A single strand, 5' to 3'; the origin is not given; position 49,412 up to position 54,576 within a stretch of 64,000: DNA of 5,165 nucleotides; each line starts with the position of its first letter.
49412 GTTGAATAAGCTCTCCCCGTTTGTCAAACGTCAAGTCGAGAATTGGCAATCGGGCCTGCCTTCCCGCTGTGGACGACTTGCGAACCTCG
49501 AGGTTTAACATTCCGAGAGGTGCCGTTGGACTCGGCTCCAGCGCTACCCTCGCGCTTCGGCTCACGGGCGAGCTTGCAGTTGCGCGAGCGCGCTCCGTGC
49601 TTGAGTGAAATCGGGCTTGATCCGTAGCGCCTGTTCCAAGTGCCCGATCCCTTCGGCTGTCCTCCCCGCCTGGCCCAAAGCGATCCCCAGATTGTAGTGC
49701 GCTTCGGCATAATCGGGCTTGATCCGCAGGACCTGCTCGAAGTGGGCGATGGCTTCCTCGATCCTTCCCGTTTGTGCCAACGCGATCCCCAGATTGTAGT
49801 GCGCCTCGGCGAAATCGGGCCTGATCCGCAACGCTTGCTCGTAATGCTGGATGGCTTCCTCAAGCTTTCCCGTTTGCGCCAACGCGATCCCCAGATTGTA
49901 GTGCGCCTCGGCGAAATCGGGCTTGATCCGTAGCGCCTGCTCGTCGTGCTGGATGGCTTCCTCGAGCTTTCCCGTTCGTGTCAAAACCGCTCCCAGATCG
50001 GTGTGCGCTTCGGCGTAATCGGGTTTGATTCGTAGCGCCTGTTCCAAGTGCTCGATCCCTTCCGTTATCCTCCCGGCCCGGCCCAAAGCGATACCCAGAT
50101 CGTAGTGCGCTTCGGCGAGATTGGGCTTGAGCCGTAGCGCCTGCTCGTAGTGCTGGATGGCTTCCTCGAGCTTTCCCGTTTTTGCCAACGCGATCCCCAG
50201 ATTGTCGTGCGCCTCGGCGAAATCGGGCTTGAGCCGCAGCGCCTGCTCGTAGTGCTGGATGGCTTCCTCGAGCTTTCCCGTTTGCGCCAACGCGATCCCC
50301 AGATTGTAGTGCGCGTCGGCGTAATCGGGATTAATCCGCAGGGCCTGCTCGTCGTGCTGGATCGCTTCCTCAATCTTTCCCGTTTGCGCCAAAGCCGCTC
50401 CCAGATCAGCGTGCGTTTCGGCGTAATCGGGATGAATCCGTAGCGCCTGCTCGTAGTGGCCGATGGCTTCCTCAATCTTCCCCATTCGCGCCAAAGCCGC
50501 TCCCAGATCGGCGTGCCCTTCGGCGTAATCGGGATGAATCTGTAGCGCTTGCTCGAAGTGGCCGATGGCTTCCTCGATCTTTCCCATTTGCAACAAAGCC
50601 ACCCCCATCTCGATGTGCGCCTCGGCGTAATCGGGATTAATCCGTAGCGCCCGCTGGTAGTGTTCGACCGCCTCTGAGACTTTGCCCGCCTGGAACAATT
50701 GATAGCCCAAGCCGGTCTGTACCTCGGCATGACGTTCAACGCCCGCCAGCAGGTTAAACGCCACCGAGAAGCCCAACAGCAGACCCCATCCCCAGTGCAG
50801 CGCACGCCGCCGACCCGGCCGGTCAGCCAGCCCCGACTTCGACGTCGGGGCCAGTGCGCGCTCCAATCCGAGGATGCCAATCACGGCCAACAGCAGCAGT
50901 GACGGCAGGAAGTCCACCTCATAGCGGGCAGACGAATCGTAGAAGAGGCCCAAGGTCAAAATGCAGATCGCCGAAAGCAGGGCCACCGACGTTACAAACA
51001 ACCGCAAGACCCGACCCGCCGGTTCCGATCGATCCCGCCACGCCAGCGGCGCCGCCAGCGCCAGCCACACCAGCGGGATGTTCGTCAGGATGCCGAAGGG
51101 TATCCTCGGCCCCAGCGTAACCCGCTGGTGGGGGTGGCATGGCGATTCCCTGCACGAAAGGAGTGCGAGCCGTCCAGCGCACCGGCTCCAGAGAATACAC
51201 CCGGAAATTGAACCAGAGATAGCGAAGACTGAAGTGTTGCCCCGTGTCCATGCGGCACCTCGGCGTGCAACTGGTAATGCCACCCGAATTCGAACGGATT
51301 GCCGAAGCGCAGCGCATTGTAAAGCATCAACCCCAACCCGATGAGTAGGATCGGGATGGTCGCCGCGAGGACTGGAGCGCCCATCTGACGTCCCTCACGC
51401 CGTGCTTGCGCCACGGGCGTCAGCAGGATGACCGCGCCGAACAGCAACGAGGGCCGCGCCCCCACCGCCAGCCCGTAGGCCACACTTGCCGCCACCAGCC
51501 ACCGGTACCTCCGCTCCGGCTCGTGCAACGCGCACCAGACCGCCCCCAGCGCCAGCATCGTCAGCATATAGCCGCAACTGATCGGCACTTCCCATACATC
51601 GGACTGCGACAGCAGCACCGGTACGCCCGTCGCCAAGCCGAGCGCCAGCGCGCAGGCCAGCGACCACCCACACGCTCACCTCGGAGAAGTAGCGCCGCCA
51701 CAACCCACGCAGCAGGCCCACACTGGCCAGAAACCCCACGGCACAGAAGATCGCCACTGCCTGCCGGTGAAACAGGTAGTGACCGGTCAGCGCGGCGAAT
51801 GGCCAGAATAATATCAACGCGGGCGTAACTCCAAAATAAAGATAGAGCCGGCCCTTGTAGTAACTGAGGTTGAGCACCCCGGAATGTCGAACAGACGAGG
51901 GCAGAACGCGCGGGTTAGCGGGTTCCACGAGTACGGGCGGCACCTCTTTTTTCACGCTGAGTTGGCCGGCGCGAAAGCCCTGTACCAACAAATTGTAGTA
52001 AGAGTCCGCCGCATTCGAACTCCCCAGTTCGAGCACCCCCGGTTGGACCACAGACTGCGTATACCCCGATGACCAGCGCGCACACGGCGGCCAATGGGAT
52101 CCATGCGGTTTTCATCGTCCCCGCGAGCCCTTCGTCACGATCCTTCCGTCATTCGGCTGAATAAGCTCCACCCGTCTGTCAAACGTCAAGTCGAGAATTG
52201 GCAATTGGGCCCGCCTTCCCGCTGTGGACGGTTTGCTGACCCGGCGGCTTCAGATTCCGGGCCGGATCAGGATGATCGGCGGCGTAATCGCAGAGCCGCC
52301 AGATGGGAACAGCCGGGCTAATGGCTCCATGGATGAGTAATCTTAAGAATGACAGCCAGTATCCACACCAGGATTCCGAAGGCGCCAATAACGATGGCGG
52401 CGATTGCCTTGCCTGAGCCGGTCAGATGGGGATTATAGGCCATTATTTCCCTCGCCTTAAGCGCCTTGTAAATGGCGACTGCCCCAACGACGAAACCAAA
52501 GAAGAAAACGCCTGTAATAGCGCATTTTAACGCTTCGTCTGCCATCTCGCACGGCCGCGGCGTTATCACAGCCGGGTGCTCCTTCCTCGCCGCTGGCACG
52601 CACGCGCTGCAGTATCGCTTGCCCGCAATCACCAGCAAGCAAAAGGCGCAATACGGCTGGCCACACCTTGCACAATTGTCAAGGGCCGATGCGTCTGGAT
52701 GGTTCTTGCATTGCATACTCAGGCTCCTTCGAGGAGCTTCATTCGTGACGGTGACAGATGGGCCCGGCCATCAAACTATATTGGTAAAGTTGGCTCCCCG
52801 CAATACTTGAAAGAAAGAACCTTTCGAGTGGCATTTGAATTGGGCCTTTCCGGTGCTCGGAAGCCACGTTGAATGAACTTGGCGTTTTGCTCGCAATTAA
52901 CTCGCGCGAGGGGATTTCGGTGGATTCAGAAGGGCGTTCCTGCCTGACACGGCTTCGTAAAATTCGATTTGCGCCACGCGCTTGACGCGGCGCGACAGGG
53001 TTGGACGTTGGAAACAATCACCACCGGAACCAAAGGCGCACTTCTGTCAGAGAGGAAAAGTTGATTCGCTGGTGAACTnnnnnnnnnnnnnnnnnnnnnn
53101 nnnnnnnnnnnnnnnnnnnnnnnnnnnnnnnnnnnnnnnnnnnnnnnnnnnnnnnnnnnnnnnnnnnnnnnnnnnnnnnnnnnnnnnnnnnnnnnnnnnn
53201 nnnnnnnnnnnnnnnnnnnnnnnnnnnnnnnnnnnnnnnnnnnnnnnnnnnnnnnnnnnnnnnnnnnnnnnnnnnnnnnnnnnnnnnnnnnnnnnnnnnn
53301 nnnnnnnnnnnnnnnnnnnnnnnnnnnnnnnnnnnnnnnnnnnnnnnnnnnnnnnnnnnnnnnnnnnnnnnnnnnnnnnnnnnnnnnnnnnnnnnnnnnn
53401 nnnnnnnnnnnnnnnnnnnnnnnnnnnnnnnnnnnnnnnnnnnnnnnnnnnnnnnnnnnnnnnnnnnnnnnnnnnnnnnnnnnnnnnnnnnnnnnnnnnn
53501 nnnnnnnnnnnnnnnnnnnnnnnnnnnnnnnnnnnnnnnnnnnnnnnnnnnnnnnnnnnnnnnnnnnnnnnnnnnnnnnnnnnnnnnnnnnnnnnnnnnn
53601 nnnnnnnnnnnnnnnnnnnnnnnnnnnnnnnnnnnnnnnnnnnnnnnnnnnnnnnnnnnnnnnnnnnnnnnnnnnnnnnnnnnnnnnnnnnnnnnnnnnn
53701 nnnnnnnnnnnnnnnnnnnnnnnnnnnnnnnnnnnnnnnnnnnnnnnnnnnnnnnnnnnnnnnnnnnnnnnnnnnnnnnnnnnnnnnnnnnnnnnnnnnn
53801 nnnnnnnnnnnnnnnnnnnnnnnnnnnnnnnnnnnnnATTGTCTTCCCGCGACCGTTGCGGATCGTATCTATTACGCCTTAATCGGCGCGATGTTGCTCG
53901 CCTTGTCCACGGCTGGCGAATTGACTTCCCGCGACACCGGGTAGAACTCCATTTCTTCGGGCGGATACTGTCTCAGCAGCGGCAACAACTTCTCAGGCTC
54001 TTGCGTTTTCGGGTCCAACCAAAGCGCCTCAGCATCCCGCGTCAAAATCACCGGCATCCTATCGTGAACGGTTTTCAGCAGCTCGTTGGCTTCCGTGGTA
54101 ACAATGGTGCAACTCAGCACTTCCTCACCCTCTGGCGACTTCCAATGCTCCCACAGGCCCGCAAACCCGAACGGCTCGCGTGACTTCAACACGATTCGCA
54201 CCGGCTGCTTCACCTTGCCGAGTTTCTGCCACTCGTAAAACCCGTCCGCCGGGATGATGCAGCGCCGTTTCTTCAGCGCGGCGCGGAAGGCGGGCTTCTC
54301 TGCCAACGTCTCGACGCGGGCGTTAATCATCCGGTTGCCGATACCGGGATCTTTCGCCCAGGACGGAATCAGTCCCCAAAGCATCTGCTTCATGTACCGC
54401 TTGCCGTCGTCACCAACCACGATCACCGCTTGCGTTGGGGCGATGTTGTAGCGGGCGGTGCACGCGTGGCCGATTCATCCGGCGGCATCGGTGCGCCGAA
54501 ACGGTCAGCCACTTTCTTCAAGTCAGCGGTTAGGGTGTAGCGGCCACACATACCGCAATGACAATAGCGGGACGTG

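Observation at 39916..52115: Lipid-linked amino-sugar module (GT87-like GT-C + GT2 + YdjC deacetylase) adjacent to an array of polytopic-membrane/TPR paralogs with TMTC-like architecture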

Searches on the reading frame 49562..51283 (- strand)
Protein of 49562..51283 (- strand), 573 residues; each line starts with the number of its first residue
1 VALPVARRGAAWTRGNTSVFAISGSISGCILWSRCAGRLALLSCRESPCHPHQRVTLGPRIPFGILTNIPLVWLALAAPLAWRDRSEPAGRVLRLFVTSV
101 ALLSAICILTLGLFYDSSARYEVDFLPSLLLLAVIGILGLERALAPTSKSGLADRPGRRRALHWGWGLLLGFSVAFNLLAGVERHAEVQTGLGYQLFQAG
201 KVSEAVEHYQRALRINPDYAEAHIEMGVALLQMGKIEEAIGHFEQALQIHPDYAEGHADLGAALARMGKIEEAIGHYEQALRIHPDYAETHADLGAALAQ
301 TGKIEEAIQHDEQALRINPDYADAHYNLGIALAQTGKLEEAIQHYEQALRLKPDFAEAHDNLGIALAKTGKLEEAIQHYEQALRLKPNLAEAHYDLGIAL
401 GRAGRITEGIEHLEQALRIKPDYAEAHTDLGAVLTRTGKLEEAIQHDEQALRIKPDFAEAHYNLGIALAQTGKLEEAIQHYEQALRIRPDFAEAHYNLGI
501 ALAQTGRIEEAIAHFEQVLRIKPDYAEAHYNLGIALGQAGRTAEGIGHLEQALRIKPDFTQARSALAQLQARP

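Call 6: search_protein_families(library=pfam, proteins=[window:49562-51283:-], max_evalue=0.01)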
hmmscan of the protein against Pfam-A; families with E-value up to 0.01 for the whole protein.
window:49562-51283:- (573 aa): 59 families (the best 25 are shown)
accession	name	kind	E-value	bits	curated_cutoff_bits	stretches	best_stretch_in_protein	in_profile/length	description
PF13414.12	TPR_11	-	1.6e-115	377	26.8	10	467-506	3-42/42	TPR repeat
PF00515.34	TPR_1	-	8.3e-100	323.4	27.8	11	322-355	1-34/34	Tetratricopeptide repeat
PF07719.23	TPR_2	-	1.6e-90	290.3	27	11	458-490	1-33/34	Tetratricopeptide repeat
PF13424.12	TPR_12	-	3.1e-73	242.4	30.1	9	457-522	2-75/77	Tetratricopeptide repeat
PF13431.12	TPR_17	-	5e-72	232.7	24.4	10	312-343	3-34/34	Tetratricopeptide repeat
PF13432.12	TPR_16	-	2.5e-69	229.6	32.7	8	462-525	1-64/65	Tetratricopeptide repeat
PF13181.12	TPR_8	-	1.1e-64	209.5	25.7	6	458-490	1-33/34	Tetratricopeptide repeat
PF14559.12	TPR_19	-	2.6e-61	204.3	25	9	469-524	2-57/68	Tetratricopeptide repeat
PF13428.12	TPR_14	-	2.3e-54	176.6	23.5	11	459-499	2-42/44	Tetratricopeptide repeat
PF13176.12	TPR_7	-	5e-41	135.7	27.9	4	324-354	1-31/36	Tetratricopeptide repeat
PF13374.12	TPR_10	-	5.2e-40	134.8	27.5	4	463-488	7-32/42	Tetratricopeptide repeat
PF13371.12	TPR_9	-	1.2e-34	118.6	35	7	501-570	4-73/73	Tetratricopeptide repeat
PF13174.12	TPR_6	-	3.9e-29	99.7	26.3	0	459-490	1-32/33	Tetratricopeptide repeat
PF24575.1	TPR_Slam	-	7.3e-29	100.7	35.2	2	461-515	50-104/104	Surface lipoprotein assembly modifier, N-terminal TPR repeats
PF07721.20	TPR_4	-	1.4e-24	84.5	27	1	492-517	1-26/26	Tetratricopeptide repeat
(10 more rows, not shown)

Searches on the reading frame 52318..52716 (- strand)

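Call 31: search_protein_families(library=pfam, proteins=[window:52318-52716:-], max_evalue=0.0001)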
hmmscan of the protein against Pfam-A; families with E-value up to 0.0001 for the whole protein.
window:52318-52716:- (132 aa): 1 family
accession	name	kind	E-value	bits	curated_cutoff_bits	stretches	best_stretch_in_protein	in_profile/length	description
PF13828.11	DUF4190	-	9.2e-09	35.4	35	1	62-121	5-62/62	Domain of unknown function (DUF4190)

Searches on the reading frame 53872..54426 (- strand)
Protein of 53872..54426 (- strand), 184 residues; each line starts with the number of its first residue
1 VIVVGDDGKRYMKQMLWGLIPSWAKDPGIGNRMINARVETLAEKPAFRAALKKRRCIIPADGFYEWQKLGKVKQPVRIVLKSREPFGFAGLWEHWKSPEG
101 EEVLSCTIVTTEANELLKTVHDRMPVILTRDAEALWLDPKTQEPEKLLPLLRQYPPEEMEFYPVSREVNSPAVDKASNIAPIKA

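Call 31: search_protein_families(library=pfam, proteins=[window:53872-54426:-], max_evalue=0.0001)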
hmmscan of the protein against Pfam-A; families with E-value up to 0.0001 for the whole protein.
window:53872-54426:- (184 aa): 1 family
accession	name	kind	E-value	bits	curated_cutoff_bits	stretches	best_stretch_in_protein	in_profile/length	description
PF02586.19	SRAP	-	1.3e-68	231.1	27.1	1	6-171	47-214/214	SOS response associated peptidase (SRAP)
